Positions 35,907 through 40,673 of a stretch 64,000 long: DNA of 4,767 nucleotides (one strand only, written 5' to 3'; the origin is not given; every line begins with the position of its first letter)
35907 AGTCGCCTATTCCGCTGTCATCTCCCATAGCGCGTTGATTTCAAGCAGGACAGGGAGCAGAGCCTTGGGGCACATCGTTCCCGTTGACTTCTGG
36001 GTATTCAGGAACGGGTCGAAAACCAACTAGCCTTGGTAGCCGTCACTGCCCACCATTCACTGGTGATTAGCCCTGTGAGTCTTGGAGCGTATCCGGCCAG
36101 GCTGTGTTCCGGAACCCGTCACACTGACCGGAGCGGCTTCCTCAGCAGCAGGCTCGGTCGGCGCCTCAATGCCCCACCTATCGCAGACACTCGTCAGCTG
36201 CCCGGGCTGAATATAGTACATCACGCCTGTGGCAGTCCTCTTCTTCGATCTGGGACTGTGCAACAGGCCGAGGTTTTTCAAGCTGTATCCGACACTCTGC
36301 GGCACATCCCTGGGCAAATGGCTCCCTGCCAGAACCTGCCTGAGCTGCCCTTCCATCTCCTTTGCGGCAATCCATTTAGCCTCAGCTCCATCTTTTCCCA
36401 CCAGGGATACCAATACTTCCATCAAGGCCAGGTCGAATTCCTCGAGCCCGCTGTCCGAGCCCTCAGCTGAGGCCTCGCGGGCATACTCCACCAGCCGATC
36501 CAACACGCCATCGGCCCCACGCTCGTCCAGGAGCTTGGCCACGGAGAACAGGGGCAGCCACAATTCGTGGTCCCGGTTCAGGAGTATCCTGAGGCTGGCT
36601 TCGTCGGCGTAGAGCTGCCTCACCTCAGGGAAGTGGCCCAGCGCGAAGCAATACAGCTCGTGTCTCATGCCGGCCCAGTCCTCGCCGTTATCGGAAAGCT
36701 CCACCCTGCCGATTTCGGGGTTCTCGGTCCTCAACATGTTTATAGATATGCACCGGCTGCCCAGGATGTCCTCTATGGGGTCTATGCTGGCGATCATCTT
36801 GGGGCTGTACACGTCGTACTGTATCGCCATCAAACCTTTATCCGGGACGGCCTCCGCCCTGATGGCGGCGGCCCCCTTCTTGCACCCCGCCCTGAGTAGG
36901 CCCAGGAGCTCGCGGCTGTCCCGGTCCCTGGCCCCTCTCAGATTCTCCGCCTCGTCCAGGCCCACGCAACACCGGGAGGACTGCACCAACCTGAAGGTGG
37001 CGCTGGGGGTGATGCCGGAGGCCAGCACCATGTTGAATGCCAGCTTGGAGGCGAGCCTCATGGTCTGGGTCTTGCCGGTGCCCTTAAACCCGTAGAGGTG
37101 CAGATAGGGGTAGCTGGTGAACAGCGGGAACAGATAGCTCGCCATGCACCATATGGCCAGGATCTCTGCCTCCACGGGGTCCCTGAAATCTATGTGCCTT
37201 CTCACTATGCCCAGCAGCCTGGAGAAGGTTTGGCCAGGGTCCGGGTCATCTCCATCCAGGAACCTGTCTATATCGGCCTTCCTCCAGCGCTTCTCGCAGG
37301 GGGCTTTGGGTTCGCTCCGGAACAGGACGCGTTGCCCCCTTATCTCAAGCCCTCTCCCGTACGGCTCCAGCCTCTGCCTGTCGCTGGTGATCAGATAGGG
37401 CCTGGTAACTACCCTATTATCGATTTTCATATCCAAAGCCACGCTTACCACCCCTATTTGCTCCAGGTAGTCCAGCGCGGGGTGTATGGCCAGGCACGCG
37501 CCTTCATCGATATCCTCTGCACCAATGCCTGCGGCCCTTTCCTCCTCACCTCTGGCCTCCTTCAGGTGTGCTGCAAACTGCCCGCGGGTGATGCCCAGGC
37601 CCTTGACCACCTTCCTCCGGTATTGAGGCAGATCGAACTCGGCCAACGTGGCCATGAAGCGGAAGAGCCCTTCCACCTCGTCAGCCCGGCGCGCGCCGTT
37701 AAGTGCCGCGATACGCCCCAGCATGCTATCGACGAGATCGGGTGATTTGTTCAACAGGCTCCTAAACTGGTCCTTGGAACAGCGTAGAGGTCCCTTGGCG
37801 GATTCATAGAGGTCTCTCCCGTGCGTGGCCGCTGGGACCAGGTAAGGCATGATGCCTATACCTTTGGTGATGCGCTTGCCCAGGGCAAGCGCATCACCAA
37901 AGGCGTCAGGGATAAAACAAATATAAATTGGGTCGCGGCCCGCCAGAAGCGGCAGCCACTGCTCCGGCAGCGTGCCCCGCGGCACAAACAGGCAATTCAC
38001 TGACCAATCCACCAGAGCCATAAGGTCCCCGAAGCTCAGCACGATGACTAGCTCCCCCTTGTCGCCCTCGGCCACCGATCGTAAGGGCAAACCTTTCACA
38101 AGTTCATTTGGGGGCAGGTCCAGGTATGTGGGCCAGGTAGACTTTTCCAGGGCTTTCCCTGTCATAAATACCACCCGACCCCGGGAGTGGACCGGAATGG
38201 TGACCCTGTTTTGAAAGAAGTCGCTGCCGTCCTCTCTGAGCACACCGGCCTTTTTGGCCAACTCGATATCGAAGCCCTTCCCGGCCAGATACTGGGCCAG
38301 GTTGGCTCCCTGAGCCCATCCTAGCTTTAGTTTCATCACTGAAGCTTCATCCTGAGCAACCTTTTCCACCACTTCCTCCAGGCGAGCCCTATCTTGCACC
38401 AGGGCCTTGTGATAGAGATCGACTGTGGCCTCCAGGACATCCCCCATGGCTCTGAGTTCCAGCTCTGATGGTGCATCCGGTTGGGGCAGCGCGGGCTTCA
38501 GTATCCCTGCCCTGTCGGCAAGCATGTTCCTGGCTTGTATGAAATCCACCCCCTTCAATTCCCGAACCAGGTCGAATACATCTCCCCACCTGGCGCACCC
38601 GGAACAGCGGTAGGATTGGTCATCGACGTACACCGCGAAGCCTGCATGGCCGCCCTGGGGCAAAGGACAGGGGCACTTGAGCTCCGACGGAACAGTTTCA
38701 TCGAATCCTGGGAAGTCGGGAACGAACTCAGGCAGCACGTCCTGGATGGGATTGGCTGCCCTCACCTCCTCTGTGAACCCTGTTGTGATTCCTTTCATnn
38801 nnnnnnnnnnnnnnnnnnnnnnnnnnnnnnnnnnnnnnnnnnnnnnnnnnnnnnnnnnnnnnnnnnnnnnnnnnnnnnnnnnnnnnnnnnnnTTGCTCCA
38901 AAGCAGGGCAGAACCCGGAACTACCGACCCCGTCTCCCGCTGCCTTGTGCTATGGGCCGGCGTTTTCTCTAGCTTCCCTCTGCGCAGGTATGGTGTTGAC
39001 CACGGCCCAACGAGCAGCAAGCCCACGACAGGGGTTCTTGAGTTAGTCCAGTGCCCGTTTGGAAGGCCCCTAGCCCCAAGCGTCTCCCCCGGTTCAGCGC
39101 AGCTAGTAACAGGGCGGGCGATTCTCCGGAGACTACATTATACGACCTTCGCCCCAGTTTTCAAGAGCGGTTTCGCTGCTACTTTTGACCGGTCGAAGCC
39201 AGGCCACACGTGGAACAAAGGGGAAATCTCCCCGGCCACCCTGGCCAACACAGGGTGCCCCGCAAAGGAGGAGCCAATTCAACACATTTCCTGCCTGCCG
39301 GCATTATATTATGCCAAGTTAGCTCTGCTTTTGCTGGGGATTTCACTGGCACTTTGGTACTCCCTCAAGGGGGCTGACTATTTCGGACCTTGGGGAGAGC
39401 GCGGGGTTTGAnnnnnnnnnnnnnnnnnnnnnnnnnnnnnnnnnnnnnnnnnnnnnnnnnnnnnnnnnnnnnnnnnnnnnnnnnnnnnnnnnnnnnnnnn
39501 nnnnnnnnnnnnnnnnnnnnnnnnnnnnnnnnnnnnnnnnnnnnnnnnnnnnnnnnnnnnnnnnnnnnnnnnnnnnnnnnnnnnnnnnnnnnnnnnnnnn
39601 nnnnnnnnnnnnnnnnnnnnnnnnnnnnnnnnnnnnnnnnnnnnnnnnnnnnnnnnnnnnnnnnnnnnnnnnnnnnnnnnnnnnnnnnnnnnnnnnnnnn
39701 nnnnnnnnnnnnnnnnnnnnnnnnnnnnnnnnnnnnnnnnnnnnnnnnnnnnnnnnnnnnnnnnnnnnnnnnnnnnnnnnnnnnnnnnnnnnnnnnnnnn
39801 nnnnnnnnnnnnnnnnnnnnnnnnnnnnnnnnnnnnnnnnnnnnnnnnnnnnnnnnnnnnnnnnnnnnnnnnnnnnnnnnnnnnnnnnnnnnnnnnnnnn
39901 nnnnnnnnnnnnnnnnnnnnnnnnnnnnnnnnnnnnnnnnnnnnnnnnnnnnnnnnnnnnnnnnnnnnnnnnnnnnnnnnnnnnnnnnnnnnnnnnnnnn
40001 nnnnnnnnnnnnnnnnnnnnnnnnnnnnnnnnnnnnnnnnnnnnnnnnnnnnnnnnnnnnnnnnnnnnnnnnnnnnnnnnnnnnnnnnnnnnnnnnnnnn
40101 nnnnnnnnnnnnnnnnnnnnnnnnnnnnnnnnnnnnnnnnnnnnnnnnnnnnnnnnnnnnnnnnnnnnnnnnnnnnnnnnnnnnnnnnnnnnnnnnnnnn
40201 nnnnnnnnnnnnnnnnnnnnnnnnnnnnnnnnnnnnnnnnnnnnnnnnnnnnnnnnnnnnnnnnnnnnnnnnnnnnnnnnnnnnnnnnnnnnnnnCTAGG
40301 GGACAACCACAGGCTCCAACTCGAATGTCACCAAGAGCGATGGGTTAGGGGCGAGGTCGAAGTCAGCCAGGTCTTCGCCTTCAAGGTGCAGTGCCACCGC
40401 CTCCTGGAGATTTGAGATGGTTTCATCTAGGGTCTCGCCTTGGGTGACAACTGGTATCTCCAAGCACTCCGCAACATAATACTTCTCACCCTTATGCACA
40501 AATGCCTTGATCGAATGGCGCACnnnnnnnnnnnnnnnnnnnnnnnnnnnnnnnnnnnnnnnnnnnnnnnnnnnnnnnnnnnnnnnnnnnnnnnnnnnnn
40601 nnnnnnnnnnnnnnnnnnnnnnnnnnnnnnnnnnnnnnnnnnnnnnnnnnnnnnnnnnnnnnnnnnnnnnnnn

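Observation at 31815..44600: ~12.7-kb decaying integrated element inserted in the 5' part of gyrA, bracketed by 98-bp direct repeats of gyrA codons 43-76, with no recognisable integrase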

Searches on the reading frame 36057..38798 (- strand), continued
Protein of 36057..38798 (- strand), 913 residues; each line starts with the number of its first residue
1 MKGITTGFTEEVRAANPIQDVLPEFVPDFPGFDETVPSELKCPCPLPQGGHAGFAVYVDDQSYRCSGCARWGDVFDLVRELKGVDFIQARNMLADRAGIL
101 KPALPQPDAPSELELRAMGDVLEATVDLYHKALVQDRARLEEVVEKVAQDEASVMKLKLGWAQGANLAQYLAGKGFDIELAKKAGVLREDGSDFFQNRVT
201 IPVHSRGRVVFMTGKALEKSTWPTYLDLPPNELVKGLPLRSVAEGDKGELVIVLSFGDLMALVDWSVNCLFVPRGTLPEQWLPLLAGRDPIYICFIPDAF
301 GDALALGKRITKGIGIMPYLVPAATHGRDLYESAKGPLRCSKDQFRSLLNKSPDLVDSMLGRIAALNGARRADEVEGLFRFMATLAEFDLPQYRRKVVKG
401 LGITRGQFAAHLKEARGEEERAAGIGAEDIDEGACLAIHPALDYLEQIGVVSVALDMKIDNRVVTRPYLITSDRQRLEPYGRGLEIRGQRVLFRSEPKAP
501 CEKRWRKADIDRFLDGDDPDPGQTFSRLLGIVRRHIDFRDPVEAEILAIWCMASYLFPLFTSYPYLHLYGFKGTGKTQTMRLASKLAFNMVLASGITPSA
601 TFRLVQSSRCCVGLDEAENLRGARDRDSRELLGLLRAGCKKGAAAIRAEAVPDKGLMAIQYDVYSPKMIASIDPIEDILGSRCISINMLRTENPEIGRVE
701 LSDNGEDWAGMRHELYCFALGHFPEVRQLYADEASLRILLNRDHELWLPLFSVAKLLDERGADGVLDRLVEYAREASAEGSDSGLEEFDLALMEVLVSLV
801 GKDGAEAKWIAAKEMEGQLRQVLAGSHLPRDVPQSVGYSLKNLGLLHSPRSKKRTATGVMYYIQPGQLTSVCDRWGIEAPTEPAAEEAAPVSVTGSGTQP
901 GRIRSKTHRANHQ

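Call 85: get_annotated_region(hit=H10, flank=5000)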
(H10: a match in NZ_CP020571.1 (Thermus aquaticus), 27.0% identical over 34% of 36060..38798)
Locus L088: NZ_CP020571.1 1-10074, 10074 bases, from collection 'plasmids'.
description: Thermus aquaticus strain YT-1 plasmid p11, complete sequence
organism: Thermus aquaticus (NCBI taxid 271)
taxonomy: Bacteria; Deinococcota; Deinococci; Thermales; Thermaceae; Thermus; Thermus aquaticus
host: -; source: cell culture,DSMZ culture collection; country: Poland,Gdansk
typing (MOB-suite, as given by PLSDB): non-mobilizable
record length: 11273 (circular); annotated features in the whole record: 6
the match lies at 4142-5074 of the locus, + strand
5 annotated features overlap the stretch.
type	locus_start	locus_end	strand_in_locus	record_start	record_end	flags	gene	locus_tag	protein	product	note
CDS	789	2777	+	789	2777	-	-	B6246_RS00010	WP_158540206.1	helix-turn-helix domain-containing protein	-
CDS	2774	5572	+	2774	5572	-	-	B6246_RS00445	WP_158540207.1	toprim domain-containing protein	-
CDS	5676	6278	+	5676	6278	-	-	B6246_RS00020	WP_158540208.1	ParA family protein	-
CDS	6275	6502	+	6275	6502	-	-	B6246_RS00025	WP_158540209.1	hypothetical protein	-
CDS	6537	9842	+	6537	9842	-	-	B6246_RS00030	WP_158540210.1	type ISP restriction/modification enzyme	-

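Call 87: search_protein_families(library=pfam, max_evalue=0.01, proteins=[L086:7623-7955:-, L086:8122-8649:-, L086:10343-11509:-, L085:596-1015:+, L085:2101-3402:+, L085:4674-7154:-])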
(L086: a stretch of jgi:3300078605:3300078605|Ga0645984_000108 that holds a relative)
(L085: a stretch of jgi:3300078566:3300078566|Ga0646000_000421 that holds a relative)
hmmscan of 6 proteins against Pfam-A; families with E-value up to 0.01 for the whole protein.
L086:7623-7955:- (110 aa): 0 families

L086:8122-8649:- (175 aa): 0 families

L086:10343-11509:- (388 aa): 5 families
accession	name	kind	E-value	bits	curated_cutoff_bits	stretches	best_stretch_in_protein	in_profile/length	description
PF13518.12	HTH_28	-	1.3e-07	32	25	1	29-74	4-51/52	Helix-turn-helix domain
PF13565.12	HTH_32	-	1.7e-07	32.1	33.7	1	55-124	2-73/73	Homeodomain-like domain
PF13683.12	rve_3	-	0.00022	21.4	26.5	1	263-332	3-67/67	Integrase core domain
PF13551.12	HTH_29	-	0.00099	19.6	28.1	1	30-74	3-50/64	Winged helix-turn helix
PF01710.22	HTH_Tnp_IS630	-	0.0018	18.7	21.3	1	28-75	8-55/119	Transposase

L085:596-1015:+ (139 aa): 0 families

L085:2101-3402:+ (433 aa): 0 families

L085:4674-7154:- (826 aa): 1 family
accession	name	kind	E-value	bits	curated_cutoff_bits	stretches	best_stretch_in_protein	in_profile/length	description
PF08275.17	DNAG_N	-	0.00054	20.5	26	1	89-177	18-112/128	DNA primase catalytic core, N-terminal domain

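Call 91: find_homologous_proteins(query=L086:9456-9707:+, max_evalue=1e-10)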
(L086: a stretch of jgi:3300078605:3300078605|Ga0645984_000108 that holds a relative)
Query L086:9456-9707:+ (84 aa): 116 proteins with E <= 1e-10 among 130 candidates.
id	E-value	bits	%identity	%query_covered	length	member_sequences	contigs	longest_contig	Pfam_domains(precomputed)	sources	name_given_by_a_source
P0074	6.3e-53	194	100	100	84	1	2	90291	PF00521.27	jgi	jgi:DNA gyrase subunit A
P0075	5.2e-22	96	71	81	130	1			PF00521.27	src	-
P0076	3.0e-21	93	69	81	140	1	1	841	PF00521.27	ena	-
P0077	1.0e-19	88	57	96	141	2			PF00521.27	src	-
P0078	5.5e-19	86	59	96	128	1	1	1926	PF00521.27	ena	-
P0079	1.3e-18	85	68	74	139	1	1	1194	PF00521.27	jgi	jgi:DNA gyrase subunit A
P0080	1.9e-18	84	63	81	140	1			PF00521.27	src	-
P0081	2.6e-18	84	64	76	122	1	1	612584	PF00521.27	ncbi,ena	-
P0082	3.0e-18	84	65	81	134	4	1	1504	PF00521.27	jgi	-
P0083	3.3e-18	83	56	94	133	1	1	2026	PF00521.27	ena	-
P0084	4.0e-18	83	65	81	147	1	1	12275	PF00521.27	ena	-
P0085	4.0e-18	83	64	76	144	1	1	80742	PF00521.27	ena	-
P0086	4.5e-18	83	70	71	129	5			PF00521.27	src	-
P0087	4.8e-18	83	84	58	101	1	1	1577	PF00521.27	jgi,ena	-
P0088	9.1e-18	82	65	74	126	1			PF00521.27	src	-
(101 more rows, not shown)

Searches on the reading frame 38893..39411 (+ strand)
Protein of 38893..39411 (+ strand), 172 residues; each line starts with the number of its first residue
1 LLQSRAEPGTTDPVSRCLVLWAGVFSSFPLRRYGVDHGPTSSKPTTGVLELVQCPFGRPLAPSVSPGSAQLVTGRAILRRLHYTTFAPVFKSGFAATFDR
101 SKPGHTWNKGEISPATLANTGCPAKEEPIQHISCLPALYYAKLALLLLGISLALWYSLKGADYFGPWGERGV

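Call 7: search_protein_families(library=pfam, max_evalue=0.01, proteins=[window:38893-39411:+])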
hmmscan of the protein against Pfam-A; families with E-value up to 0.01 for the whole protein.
window:38893-39411:+ (172 aa): 0 families

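Call 43: search_protein_families(library=ncbifam, max_evalue=0.01, proteins=[window:38893-39411:+])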
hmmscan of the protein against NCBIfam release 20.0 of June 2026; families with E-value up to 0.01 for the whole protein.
window:38893-39411:+ (172 aa): 0 families

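Call 44: search_protein_families(library=phrogs, max_evalue=0.001, proteins=[window:38893-39411:+])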
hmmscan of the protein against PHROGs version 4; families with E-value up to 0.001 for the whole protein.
window:38893-39411:+ (172 aa): 0 families

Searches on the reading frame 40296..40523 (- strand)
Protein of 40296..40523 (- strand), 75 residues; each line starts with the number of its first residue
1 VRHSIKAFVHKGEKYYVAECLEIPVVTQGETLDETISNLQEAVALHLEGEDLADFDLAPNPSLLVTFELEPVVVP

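Call 15: search_protein_families(library=pfam, max_evalue=0.01, proteins=[window:40296-40523:-])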
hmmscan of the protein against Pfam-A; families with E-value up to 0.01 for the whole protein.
window:40296-40523:- (75 aa): 2 families
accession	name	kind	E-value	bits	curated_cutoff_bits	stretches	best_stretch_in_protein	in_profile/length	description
PF24113.1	DUF7387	-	1.8e-05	25.4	27.9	1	7-56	15-65/85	Family of unknown function (DUF7387)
PF15919.11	HicB_lk_antitox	-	0.0052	17.4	27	1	25-50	23-48/123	HicB_like antitoxin of bacterial toxin-antitoxin system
